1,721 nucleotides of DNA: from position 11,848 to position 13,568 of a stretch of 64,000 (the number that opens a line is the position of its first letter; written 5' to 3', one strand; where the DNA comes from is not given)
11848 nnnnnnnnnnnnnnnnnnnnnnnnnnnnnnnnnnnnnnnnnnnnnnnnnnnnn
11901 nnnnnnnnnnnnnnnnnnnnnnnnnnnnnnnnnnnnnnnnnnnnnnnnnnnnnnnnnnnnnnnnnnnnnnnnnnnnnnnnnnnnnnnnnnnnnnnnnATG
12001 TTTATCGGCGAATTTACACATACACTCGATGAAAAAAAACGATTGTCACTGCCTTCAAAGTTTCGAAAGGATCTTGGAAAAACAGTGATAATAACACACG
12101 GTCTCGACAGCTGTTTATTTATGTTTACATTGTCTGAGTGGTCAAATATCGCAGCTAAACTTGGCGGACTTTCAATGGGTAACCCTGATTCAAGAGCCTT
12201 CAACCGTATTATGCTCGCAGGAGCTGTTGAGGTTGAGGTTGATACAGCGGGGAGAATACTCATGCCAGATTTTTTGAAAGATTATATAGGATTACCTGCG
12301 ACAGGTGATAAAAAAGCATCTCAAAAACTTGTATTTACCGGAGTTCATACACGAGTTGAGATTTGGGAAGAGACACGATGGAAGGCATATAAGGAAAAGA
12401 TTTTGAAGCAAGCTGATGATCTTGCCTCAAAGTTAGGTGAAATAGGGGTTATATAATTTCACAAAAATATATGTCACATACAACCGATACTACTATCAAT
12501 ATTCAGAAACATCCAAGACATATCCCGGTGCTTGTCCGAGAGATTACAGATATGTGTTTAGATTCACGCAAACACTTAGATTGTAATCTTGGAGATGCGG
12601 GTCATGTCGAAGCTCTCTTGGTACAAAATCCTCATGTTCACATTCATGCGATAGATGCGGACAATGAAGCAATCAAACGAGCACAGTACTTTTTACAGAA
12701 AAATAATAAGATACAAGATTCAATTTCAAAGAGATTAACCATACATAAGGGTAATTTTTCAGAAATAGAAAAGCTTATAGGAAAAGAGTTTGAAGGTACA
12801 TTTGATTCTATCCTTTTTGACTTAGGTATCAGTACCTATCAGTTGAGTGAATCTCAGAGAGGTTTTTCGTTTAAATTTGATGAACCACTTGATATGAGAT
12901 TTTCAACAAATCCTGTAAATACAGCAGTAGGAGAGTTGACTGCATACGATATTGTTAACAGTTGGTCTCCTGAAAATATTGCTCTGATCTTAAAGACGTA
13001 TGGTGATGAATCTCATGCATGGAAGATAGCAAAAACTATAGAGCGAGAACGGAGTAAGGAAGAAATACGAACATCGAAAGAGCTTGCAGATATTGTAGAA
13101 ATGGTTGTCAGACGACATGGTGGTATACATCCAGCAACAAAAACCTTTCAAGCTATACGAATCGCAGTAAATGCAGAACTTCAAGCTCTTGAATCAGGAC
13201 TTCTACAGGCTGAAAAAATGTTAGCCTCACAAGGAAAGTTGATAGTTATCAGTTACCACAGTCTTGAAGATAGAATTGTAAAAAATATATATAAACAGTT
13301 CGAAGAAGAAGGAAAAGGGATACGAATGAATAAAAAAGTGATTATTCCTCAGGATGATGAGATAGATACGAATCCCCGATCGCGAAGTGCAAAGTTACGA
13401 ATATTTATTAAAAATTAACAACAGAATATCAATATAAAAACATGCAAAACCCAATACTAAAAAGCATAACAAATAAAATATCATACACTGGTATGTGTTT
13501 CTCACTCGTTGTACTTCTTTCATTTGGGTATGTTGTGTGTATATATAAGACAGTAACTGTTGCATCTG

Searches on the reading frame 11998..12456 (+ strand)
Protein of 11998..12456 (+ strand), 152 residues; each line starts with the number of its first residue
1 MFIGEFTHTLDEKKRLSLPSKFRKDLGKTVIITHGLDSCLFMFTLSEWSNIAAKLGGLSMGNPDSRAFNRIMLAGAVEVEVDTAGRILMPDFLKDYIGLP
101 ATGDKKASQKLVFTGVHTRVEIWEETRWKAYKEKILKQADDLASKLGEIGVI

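Call 6: search_protein_families(library=pfam, proteins=[window:11998-12456:+])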
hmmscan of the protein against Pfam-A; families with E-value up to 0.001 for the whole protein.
window:11998-12456:+ (152 aa): 1 family
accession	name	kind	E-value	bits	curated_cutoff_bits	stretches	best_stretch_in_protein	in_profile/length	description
PF02381.23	MraZ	-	2.5e-29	101.5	23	2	1-70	1-71/72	MraZ protein, putative antitoxin-like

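Call 7: find_homologous_proteins(query=window:11998-12456:+)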
Query window:11998-12456:+ (152 aa): 1534 proteins with E <= 0.001 among 1571 candidates; the best 120 are listed.
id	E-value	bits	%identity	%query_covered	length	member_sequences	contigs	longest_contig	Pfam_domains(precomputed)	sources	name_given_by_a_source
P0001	7.4e-91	320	95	100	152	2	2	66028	PF02381.24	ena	-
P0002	9.3e-88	310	93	100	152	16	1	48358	PF02381.24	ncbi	-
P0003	6.7e-85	301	89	100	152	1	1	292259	PF02381.24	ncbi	ncbi:MAG: division/cell wall cluster transcriptional repressor MraZ [Patescibacteria group bacterium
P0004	9.3e-83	294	88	100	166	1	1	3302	PF02381.24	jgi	jgi:MraZ protein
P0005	1.2e-82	293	88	100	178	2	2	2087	PF02381.24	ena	-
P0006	2.2e-81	289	86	100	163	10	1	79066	PF02381.24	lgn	-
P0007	3.5e-81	288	85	100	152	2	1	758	PF02381.24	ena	-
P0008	5.9e-79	281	85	100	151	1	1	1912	PF02381.24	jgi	jgi:MraZ protein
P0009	2.7e-72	260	76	100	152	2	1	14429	PF02381.24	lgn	-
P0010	4.0e-72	259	76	100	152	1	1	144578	PF02381.24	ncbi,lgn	-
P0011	4.0e-72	259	76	100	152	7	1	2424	PF02381.24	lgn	-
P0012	7.3e-72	258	76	100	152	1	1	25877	PF02381.24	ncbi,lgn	-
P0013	1.0e-71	258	76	100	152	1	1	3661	PF02381.24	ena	-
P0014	2.0e-71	257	76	100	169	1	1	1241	PF02381.24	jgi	jgi:MraZ protein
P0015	2.6e-71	256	77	100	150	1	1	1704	PF02381.24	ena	-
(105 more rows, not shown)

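Call 17: search_solved_structures(query=window:11998-12456:+, show_alignments=2)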
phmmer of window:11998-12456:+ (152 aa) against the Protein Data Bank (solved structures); distinct sequences matched with E-value up to 0.001: 4.
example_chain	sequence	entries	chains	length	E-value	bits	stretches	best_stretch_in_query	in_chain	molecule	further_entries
1n0e_A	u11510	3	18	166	1.8e-14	57.3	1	1-132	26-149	Protein mraZ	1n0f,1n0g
9qlr_J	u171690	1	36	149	2.2e-14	57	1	1-132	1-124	Transcriptional regulator MraZ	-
9sx6_A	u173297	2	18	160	3.1e-14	56.6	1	1-132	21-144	Transcriptional regulator MraZ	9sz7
9qlg_A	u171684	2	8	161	3.1e-14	56.6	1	1-132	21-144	Transcriptional regulator MraZ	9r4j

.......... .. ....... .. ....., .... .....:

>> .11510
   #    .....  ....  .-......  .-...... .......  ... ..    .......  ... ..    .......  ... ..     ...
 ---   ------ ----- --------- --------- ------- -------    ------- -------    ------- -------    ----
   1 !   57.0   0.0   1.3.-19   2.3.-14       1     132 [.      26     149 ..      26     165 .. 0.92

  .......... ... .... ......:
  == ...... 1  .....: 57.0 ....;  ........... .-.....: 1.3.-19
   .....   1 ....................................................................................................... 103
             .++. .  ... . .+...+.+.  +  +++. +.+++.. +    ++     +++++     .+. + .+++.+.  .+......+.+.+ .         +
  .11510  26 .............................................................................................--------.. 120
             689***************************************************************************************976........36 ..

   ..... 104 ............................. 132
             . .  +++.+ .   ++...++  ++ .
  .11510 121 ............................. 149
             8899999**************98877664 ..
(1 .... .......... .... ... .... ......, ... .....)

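Call 18: find_related_loci(query=A1, collection=genome_contigs, flank=3000)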
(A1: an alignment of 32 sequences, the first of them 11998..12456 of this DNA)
Query A1 (152 aa) in genome_contigs; peptide patterns used: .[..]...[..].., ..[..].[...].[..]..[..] (x = any residue, [..] = any of these).
599 stretches matched a pattern (row limit reached: there are more); 585 encode a relative of the query (tblastn E <= 1e-3); the best 80 are kept; 80 distinct loci.
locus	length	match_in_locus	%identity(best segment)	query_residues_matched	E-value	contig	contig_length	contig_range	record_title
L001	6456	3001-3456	77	1-152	9e-80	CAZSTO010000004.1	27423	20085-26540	MAG TPA_asm: uncultured Candidatus Saccharibacteria bacterium isolate SRP135725_co1_69 genome assembly, contig: NODE_201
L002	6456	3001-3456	76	1-152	1e-78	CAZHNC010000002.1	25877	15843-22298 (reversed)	MAG TPA_asm: uncultured Candidatus Saccharibacteria bacterium isolate SRP220891_co5_60 genome assembly, contig: NODE_106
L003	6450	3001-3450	76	1-152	4e-77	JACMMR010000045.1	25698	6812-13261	MAG: Candidatus Parcubacteria bacterium isolate LF-bin-100 FL-bin-100-contig-k141_1274797, whole genome shotgun sequence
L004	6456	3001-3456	74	1-152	1e-76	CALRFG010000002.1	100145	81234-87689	MAG: Candidatus Nomurabacteria bacterium isolate ZE-17mar17-71 genome assembly, contig: ZE-13mar17-C82, whole genome sho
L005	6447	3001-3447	76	4-152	3e-76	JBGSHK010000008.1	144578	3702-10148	MAG: Candidatus Paceibacteria bacterium isolate JTS-AC102 k141_2684317, whole genome shotgun sequence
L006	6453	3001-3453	75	1-152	2e-76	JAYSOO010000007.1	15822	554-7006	MAG: Candidatus Parcubacteria bacterium isolate GFS_112 GFS_112_6, whole genome shotgun sequence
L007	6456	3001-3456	71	1-152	6e-76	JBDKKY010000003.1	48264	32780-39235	MAG: Candidatus Parcubacteria bacterium isolate hopbrook_2019_sw_WHONDRS-S19S_0012_A_bin.8 scaffold_0000017, whole genom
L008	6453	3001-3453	73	1-152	1e-75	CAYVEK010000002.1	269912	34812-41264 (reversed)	MAG TPA_asm: uncultured Candidatus Saccharibacteria bacterium isolate SRP257259_co1_237 genome assembly, contig: NODE_24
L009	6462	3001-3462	73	1-152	5e-75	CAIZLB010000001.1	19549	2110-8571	uncultured bacterium isolate Loc080925-6m_bin-0369 genome assembly, contig: bin-0369:01/57, whole genome shotgun sequenc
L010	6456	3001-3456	70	1-152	9e-75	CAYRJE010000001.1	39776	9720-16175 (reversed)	MAG TPA_asm: uncultured Candidatus Saccharibacteria bacterium isolate SRP285395_co2_367 genome assembly, contig: NODE_15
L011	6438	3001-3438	67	1-152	1e-69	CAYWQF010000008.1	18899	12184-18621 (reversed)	MAG TPA_asm: uncultured Candidatus Saccharibacteria bacterium isolate SRP292972_co3_134 genome assembly, contig: NODE_15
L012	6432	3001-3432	65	1-152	2e-68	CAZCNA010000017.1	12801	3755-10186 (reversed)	MAG TPA_asm: uncultured Candidatus Saccharibacteria bacterium isolate SRP220891_co5_247 genome assembly, contig: NODE_34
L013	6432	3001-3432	66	1-152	5e-68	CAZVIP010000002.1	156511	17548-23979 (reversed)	MAG TPA_asm: uncultured Candidatus Saccharibacteria bacterium isolate SRP301943_co4_11 genome assembly, contig: NODE_2_l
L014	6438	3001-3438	66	1-152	6e-68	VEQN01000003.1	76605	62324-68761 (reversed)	MAG: Candidatus Taylorbacteria bacterium isolate ZLKRG15 NODE_179_length_76605_cov_5.108253, whole genome shotgun sequen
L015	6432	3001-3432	66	1-152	8e-68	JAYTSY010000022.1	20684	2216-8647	MAG: bacterium isolate GFS_5288 GFS_5288_21, whole genome shotgun sequence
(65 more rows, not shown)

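Call 25: find_encoding_contigs(protein=P0001, flank=2500, max_places=2)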
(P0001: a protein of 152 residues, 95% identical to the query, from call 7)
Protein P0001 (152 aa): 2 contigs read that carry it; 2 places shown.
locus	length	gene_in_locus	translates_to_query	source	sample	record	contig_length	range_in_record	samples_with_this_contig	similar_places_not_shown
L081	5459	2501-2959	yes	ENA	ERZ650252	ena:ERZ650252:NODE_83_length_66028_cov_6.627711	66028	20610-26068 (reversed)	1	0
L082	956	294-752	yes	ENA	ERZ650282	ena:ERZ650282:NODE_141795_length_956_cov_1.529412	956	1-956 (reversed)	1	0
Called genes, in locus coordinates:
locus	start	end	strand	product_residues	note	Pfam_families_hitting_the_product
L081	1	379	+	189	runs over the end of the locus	PF04011:LemA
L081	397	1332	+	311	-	-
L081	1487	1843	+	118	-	-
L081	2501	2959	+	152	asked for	PF02381:MraZ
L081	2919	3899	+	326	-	PF01795:Methyltransf_5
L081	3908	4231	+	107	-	-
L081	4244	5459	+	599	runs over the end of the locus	PF03717:PBP_dimer (weak), PF00905:Transpeptidase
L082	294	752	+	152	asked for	PF02381:MraZ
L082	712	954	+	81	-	?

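Call 26: find_encoding_contigs(protein=P0002, flank=2500, max_places=2)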
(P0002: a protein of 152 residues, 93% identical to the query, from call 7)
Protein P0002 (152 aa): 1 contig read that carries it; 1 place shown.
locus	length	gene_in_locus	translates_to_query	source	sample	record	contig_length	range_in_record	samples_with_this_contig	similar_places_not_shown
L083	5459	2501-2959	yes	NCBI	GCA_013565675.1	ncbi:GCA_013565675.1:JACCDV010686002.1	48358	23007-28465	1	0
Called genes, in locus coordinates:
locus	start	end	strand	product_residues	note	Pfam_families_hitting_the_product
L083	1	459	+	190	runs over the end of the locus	PF04011:LemA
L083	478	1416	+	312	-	-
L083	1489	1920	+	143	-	-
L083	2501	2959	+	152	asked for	PF02381:MraZ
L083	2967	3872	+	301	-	PF01795:Methyltransf_5, PF05175:MTS (faint), PF13847:Methyltransf_31 (faint)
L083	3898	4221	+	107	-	-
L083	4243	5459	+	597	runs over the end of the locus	PF03717:PBP_dimer (weak), PF00905:Transpeptidase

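Call 27: find_encoding_contigs(protein=P0003, flank=2500, max_places=2)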
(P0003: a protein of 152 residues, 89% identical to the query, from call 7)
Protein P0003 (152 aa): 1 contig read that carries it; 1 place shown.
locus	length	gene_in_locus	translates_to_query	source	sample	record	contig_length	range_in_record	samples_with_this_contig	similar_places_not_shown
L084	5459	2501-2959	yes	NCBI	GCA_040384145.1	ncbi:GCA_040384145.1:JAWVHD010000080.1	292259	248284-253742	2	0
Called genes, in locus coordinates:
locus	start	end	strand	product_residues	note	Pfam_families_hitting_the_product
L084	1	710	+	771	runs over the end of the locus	PF00122:E1-E2_ATPase, PF00702:Hydrolase, PF00689:Cation_ATPase_C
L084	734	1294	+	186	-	PF04011:LemA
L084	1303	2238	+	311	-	-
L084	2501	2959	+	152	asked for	PF02381:MraZ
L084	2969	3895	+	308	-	PF01795:Methyltransf_5, PF13847:Methyltransf_31 (faint)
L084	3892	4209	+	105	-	-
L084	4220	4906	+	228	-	-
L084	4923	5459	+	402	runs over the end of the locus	PF00905:Transpeptidase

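Call 28: find_encoding_contigs(protein=P0006, flank=2500, max_places=2)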
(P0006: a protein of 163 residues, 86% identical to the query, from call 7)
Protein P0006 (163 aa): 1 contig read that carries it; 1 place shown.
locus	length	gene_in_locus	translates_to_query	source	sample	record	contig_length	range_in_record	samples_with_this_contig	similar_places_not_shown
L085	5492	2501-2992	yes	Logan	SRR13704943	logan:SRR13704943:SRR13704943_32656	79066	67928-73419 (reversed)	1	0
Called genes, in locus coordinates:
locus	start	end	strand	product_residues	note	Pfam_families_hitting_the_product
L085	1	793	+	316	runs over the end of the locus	PF00579:tRNA-synt_1b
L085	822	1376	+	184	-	PF04011:LemA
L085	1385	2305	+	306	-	-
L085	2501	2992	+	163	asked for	PF02381:MraZ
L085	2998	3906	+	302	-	PF01795:Methyltransf_5, PF13847:Methyltransf_31 (faint)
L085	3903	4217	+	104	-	-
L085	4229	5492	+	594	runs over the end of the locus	PF03717:PBP_dimer, PF00905:Transpeptidase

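Call 52: search_protein_families(library=ncbifam, proteins=[window:11998-12456:+], max_evalue=0.001)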
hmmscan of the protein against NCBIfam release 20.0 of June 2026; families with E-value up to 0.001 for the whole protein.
window:11998-12456:+ (152 aa): 6 families
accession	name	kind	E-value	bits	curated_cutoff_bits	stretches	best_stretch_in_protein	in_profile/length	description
TIGR00242.1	TIGR00242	equivalog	1.3e-34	119.2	98.35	1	1-148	1-141/144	division/cell wall cluster transcriptional repressor MraZ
NF001476.0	PRK00326.2-2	equivalog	1.7e-23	83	162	1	1-136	4-147/163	division/cell wall cluster transcriptional repressor MraZ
NF001482.0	PRK00326.3-4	equivalog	2.9e-20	72.6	168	1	1-149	1-158/160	division/cell wall cluster transcriptional repressor MraZ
NF001477.0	PRK00326.2-4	equivalog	1.1e-12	48.2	162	1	1-141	3-140/155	division/cell wall cluster transcriptional repressor MraZ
NF001475.0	PRK00326.2-1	equivalog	1.3e-07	31.7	257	1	2-139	4-138/149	division/cell wall cluster transcriptional repressor MraZ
NF001483.0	PRK00326.3-5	equivalog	1.3e-06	28.8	239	1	2-149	3-144/155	division/cell wall cluster transcriptional repressor MraZ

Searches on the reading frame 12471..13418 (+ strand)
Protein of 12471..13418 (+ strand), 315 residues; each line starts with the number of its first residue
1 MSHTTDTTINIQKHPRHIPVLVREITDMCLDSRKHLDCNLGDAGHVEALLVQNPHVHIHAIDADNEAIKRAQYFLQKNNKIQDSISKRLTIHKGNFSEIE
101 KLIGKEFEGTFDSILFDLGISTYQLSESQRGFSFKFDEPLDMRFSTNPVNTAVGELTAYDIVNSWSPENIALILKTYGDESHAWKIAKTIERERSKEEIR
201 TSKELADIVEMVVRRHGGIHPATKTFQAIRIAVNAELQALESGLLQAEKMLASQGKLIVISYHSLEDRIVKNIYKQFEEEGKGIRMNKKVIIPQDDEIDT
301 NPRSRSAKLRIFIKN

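Call 6: search_protein_families(library=pfam, proteins=[window:12471-13418:+])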
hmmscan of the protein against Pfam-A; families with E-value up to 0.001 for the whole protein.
window:12471-13418:+ (315 aa): 3 families
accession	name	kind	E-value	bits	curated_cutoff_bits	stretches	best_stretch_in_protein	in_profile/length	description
PF01795.25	Methyltransf_5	-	1.2e-84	284.8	27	1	16-313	3-307/309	MraW methylase family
PF13847.12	Methyltransf_31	-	6.1e-05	23.2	27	0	49-117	20-81/145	Methyltransferase domain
PF05175.20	MTS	-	0.0008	19.5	23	0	31-80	31-80/170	Methyltransferase small domain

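Call 52: search_protein_families(library=ncbifam, proteins=[window:12471-13418:+], max_evalue=0.001)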
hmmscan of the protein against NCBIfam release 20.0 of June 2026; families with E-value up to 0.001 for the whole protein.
window:12471-13418:+ (315 aa): 1 family
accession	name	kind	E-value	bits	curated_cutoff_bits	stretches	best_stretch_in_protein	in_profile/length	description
TIGR00006.1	TIGR00006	equivalog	5.6e-79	265.8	154.3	1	15-314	5-309/310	16S rRNA (cytosine(1402)-N(4))-methyltransferase RsmH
